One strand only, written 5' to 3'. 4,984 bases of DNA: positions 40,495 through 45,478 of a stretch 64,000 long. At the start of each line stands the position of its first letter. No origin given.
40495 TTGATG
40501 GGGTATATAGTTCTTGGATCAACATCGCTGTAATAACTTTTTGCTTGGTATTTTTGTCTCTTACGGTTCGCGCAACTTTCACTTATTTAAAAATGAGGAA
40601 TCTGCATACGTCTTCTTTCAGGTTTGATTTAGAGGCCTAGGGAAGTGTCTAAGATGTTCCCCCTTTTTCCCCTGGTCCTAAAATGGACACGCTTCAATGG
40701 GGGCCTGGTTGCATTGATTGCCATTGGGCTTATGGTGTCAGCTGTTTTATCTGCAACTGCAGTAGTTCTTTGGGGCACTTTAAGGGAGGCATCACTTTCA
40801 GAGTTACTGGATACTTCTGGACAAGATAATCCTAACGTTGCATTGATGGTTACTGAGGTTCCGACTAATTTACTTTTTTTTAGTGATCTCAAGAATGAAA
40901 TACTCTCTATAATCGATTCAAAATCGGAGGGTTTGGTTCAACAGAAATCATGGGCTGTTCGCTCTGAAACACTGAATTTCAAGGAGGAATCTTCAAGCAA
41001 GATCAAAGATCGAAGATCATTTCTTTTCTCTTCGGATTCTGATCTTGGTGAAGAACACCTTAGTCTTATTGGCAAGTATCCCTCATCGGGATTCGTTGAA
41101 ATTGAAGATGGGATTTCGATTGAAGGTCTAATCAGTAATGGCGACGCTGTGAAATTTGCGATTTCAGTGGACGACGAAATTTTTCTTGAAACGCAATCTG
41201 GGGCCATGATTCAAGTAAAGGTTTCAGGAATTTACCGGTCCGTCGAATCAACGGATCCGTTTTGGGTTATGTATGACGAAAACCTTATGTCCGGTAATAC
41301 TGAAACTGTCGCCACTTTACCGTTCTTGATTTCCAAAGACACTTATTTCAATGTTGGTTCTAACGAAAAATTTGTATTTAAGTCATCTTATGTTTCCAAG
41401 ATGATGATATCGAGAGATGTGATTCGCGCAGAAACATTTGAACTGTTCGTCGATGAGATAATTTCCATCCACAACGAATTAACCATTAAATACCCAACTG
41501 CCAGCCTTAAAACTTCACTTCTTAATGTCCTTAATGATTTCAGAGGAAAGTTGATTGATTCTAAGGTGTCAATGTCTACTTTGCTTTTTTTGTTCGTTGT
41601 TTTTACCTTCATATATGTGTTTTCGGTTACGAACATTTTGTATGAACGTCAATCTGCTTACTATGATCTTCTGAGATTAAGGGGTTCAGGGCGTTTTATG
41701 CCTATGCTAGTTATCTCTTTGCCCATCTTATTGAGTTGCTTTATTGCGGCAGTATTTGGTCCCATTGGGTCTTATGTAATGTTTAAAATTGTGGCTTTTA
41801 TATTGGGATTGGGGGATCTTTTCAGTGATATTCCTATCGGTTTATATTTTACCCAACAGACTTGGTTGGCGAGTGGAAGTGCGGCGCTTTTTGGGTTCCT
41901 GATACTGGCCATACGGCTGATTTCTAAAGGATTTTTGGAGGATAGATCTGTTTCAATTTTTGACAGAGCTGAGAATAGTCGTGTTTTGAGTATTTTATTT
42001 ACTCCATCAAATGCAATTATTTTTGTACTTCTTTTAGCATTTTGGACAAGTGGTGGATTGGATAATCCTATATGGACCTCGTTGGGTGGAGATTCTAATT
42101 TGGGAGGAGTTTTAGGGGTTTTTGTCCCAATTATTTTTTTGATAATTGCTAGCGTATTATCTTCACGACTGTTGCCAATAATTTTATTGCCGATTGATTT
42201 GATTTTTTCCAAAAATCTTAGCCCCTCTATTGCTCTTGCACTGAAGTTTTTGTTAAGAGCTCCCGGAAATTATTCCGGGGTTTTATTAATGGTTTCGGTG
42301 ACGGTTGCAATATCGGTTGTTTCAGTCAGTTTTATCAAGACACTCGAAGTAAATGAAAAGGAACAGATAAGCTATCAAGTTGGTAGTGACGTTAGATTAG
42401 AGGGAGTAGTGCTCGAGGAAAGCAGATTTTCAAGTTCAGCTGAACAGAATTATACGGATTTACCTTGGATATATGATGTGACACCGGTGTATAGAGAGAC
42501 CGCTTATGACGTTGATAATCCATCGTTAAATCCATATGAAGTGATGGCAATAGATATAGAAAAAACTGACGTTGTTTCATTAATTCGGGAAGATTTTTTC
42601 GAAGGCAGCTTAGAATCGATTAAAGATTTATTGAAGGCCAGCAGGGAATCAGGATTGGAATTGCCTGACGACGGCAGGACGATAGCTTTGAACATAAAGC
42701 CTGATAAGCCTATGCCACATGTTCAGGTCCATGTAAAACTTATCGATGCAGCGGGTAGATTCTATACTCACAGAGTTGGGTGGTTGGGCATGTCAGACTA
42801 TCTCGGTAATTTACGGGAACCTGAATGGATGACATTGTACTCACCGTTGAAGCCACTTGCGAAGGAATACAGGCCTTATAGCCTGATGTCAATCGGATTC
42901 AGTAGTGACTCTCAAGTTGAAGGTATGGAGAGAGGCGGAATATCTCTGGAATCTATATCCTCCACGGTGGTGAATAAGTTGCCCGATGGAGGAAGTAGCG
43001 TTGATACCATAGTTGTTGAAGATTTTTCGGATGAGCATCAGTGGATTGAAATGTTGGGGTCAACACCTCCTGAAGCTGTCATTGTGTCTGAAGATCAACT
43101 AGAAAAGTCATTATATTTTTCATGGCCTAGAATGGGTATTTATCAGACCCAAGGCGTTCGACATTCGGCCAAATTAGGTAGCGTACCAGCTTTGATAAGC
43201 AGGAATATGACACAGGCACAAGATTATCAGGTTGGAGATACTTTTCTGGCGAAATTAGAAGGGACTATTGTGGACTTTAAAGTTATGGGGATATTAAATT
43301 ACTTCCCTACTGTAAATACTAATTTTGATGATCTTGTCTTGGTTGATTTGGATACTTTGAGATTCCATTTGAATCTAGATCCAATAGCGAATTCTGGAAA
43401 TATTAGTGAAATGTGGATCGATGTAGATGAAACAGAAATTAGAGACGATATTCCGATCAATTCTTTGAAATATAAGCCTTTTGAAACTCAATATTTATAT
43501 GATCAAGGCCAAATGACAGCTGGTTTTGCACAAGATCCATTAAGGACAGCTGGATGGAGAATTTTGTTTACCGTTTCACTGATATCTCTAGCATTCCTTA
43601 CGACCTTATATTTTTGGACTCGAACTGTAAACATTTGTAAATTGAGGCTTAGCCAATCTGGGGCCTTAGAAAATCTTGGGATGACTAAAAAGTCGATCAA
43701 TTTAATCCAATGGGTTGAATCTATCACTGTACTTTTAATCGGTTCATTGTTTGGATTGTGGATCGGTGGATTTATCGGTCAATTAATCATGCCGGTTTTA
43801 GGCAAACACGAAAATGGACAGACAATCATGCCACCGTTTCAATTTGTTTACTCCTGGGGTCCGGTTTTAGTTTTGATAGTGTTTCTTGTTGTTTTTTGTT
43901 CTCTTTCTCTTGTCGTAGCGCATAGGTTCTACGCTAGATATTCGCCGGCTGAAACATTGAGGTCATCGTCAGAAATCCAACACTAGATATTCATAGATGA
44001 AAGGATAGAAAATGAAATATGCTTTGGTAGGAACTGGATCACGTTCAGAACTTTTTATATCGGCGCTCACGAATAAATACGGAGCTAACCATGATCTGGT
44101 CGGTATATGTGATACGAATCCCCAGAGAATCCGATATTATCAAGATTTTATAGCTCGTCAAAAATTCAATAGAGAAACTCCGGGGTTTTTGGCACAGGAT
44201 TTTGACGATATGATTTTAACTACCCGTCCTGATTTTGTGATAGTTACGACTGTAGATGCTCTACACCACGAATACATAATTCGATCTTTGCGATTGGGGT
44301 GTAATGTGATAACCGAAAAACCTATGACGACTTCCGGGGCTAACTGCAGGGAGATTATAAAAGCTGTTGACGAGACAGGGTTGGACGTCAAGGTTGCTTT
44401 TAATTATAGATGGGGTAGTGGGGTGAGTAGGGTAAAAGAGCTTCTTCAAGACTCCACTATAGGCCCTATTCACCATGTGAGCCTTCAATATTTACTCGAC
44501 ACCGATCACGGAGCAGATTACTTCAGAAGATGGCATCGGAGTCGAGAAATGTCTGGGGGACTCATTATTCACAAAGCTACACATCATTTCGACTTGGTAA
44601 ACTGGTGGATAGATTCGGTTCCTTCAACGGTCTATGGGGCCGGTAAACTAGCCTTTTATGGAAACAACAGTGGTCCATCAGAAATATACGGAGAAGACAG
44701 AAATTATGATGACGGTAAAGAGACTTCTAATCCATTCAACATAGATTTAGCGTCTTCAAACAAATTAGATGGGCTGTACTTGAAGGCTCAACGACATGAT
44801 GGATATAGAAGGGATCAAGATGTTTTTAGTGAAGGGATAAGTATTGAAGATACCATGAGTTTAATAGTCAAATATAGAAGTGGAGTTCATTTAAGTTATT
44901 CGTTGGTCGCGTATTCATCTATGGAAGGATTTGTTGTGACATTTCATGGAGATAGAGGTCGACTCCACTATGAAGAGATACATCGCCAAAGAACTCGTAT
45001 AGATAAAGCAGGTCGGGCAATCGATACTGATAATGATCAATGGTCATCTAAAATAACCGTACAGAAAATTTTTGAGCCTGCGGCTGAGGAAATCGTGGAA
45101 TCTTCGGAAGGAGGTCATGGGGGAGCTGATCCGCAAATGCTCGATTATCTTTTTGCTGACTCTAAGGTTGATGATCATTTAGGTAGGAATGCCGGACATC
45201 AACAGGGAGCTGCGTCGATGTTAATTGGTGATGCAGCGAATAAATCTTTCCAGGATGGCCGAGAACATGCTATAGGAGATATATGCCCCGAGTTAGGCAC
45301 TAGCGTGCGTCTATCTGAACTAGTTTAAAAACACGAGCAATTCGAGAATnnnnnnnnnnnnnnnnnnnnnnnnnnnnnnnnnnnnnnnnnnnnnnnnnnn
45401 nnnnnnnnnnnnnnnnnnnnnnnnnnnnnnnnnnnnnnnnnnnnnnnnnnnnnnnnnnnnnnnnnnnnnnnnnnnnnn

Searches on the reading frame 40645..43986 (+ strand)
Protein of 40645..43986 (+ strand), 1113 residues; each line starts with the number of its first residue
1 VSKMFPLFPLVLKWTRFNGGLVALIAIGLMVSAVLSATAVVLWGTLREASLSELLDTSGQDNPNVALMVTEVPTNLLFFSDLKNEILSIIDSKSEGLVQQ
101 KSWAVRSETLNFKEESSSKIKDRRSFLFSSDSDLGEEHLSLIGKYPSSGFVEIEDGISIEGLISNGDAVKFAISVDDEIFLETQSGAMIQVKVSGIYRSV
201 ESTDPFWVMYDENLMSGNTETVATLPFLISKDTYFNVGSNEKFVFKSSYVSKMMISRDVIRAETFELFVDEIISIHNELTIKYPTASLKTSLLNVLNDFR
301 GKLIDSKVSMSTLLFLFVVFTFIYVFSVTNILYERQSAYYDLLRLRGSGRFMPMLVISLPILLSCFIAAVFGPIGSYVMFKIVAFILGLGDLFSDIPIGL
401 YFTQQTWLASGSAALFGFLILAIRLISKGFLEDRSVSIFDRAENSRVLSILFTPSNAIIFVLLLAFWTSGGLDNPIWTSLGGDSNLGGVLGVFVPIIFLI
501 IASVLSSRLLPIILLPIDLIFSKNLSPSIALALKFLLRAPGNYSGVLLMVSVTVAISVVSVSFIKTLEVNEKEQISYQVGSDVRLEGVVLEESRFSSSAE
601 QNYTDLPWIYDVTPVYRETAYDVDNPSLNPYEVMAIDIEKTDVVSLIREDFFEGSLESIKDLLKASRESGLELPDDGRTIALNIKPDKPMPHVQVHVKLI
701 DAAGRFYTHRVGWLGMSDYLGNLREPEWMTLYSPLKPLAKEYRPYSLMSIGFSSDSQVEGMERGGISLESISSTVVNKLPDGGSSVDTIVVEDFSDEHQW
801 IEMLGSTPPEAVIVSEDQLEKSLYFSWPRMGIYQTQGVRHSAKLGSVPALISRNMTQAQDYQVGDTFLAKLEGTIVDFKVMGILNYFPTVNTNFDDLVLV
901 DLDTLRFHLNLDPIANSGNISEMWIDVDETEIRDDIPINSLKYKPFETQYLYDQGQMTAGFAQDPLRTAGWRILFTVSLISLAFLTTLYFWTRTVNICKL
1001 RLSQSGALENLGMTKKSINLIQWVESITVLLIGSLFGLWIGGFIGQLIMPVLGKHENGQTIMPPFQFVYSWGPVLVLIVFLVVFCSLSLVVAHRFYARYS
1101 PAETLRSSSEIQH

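Call 67: search_protein_families(library=pfam, proteins=[window:40645-43986:+], max_evalue=0.00001)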
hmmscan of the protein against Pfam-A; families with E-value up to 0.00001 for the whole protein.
window:40645-43986:+ (1113 aa): 1 family
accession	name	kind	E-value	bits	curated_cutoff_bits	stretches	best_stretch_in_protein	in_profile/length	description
PF02687.27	FtsX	-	1.1e-09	38.8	25.5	1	979-1101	4-120/120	FtsX-like permease C-terminal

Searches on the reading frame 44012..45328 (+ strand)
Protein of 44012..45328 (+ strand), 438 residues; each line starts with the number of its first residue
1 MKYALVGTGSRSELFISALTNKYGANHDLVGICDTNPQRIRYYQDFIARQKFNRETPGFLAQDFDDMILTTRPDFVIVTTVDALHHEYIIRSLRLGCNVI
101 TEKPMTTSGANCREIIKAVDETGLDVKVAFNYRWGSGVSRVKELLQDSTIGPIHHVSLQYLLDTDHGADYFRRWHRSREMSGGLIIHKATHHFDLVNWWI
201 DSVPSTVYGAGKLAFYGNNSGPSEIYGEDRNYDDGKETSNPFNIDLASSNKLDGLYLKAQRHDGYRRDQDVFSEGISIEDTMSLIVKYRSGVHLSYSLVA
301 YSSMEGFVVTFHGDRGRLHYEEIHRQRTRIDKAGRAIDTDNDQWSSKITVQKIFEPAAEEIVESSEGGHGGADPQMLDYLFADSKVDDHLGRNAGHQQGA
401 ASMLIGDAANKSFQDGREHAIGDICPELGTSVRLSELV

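Call 67: search_protein_families(library=pfam, proteins=[window:44012-45328:+], max_evalue=0.00001)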
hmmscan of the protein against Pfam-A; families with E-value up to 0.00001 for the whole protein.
window:44012-45328:+ (438 aa): 3 families
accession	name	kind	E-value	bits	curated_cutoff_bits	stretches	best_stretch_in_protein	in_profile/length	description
PF02894.22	GFO_IDH_MocA_C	-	4.9e-20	72.7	22.9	1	142-417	1-214/218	Oxidoreductase family, C-terminal alpha/beta domain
PF01408.29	GFO_IDH_MocA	-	5.3e-18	66.3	24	1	1-129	1-119/120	Oxidoreductase family, NAD-binding Rossmann fold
PF22725.1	GFO_IDH_MocA_C3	-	1.2e-12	48.4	27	1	139-318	2-123/124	GFO/IDH/MocA C-terminal domain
